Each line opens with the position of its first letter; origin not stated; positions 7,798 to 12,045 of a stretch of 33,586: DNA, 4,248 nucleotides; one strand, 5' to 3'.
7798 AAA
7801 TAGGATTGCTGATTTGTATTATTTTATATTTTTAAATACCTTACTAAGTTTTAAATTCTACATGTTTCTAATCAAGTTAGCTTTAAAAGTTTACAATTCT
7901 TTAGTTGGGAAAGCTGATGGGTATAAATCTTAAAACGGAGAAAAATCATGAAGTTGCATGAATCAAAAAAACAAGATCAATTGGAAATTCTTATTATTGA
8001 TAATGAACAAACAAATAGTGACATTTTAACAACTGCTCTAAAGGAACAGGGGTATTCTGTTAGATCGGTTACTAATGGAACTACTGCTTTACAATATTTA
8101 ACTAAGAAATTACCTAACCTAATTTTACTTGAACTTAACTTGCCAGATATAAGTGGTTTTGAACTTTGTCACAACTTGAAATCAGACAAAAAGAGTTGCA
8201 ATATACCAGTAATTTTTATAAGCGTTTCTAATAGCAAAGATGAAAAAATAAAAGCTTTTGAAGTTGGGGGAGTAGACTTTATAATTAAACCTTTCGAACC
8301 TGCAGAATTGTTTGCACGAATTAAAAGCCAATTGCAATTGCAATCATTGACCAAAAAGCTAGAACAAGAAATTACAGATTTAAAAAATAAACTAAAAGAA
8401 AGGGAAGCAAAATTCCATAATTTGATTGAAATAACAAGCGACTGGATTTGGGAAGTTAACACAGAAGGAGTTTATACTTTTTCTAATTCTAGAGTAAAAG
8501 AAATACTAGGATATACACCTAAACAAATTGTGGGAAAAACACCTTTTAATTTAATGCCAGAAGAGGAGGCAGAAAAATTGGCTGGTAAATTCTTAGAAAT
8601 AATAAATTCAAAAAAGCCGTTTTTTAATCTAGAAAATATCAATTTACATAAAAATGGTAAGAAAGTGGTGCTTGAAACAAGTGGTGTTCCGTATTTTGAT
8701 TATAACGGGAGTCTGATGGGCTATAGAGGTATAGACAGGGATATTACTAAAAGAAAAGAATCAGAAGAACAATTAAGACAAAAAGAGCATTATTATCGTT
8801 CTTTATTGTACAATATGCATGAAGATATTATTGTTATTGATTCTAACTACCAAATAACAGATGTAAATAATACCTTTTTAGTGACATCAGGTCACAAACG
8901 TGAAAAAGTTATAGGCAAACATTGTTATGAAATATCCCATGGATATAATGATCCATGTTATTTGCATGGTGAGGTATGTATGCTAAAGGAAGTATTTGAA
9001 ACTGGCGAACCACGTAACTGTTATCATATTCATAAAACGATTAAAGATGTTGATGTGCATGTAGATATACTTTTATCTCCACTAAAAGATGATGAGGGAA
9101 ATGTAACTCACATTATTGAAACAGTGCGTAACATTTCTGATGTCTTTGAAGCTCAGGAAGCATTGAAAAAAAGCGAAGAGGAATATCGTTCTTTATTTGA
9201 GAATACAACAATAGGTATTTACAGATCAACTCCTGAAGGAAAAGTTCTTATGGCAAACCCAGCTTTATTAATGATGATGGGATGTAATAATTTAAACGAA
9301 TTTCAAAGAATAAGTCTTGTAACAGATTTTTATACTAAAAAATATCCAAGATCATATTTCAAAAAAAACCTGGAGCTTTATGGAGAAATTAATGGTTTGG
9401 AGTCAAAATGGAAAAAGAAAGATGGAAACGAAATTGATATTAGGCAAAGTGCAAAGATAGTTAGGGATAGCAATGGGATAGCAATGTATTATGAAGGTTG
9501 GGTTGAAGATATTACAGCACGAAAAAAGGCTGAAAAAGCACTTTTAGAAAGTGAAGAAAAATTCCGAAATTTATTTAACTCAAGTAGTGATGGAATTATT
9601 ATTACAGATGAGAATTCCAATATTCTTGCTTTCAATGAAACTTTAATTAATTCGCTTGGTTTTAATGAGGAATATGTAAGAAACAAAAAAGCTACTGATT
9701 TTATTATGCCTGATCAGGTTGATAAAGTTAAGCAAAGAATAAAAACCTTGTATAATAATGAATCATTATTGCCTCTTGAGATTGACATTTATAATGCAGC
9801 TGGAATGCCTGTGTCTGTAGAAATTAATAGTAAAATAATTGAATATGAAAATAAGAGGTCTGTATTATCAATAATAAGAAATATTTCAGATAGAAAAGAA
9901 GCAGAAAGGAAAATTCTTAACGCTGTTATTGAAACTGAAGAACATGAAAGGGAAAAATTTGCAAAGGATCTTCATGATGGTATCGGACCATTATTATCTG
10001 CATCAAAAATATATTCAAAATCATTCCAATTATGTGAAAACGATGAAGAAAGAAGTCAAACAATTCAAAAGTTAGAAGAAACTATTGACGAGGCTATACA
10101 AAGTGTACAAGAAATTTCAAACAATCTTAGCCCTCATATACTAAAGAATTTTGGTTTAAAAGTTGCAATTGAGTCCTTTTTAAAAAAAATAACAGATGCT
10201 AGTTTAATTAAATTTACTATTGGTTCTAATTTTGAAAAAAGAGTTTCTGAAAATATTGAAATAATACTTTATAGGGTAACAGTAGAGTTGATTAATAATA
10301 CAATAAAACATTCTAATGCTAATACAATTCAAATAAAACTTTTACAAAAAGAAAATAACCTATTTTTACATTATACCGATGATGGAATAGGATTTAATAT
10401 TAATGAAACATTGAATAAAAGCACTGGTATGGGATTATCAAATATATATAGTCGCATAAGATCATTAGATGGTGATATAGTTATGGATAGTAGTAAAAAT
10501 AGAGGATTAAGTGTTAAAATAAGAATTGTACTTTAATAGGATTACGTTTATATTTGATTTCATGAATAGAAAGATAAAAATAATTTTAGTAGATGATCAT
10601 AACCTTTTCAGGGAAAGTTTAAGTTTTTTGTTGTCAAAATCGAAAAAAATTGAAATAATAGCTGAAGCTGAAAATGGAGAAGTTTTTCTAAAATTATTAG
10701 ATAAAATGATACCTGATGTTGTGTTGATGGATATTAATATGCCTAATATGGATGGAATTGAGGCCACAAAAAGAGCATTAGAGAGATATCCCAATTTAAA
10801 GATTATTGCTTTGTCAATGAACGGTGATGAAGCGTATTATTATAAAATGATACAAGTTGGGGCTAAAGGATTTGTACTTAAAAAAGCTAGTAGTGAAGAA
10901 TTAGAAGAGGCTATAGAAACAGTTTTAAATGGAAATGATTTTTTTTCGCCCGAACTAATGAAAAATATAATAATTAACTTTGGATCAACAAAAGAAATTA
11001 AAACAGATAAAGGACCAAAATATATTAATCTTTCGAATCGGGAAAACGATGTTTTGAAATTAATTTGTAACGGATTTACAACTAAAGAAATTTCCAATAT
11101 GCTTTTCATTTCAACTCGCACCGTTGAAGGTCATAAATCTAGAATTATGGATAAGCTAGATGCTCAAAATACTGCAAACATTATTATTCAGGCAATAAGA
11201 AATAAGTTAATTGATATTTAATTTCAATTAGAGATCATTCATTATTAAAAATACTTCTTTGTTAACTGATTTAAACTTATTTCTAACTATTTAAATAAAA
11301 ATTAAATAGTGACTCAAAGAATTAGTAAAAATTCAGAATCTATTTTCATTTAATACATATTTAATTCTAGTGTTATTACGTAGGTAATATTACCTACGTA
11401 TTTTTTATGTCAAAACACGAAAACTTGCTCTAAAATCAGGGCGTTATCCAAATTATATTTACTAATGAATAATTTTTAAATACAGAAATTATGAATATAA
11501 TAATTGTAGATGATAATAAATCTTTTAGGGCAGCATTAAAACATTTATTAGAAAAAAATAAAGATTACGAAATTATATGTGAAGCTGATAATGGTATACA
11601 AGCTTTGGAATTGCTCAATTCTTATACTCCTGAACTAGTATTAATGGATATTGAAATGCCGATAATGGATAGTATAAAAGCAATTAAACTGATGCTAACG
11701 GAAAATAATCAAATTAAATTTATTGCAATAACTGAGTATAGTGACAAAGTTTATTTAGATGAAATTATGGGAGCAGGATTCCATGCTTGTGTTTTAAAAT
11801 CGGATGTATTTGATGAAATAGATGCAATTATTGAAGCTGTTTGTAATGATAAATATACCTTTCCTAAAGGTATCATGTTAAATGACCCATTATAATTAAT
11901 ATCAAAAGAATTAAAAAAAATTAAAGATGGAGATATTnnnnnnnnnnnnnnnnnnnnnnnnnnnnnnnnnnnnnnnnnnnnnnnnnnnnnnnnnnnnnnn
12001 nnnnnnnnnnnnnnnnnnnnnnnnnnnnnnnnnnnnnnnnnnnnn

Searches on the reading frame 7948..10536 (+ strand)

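Call 66: search_protein_families(library=pfam, proteins=[window:7948-10536:+], max_evalue=0.001)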
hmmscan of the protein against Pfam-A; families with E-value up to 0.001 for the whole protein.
window:7948-10536:+ (862 aa): 9 families
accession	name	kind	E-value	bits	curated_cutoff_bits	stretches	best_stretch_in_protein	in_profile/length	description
PF13426.13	PAS_9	-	1.2e-39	135.1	27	3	165-268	2-103/103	PAS domain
PF00989.32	PAS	-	1.7e-32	112.2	22.6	3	156-266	3-113/113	PAS fold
PF08448.16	PAS_4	-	1.3e-27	96.6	23.1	2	164-271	5-110/110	PAS fold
PF00072.30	Response_reg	-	1.8e-26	92.9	30.2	1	14-126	1-111/111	Response regulator receiver domain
PF08447.18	PAS_3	-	1.7e-19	70.3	25.6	1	177-262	2-88/89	PAS fold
PF13188.13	PAS_8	-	1.2e-18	66.7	21.8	1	537-573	1-39/65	PAS domain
PF07730.19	HisKA_3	-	5.5e-09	36.9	24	1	667-730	1-66/68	Histidine kinase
PF02518.31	HATPase_c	-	6.7e-09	36.6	26.4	1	771-860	3-107/111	Histidine kinase-, DNA gyrase B-, and HSP90-like ATPase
PF14598.12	PAS_11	-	0.00071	20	25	0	182-223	20-61/109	PAS domain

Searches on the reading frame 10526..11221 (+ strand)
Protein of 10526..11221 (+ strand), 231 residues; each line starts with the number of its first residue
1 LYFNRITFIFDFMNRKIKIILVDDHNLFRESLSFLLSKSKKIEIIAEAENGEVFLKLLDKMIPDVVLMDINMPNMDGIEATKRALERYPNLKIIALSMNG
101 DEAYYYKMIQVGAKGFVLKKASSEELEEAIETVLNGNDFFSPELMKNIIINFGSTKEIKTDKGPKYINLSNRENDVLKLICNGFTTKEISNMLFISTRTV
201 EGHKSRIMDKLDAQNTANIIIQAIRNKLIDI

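Call 66: search_protein_families(library=pfam, proteins=[window:10526-11221:+], max_evalue=0.001)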
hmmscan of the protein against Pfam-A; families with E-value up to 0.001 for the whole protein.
window:10526-11221:+ (231 aa): 2 families
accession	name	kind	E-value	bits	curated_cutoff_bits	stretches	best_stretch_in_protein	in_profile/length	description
PF00072.30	Response_reg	-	2.1e-28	99.1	30.2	1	19-131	1-111/111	Response regulator receiver domain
PF00196.25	GerE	-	3.5e-17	62.2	23.5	1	168-221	2-55/57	Bacterial regulatory proteins, luxR family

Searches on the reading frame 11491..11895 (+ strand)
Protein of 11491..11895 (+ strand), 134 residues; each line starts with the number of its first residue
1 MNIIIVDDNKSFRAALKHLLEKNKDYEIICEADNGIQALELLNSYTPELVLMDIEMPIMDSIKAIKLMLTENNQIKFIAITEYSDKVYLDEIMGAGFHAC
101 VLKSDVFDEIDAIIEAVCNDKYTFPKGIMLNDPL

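Call 66: search_protein_families(library=pfam, proteins=[window:11491-11895:+], max_evalue=0.001)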
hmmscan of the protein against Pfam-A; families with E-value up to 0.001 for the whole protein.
window:11491-11895:+ (134 aa): 1 family
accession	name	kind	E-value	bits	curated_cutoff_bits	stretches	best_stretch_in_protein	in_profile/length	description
PF00072.30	Response_reg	-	4.7e-21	75.5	30.2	1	3-114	1-110/111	Response regulator receiver domain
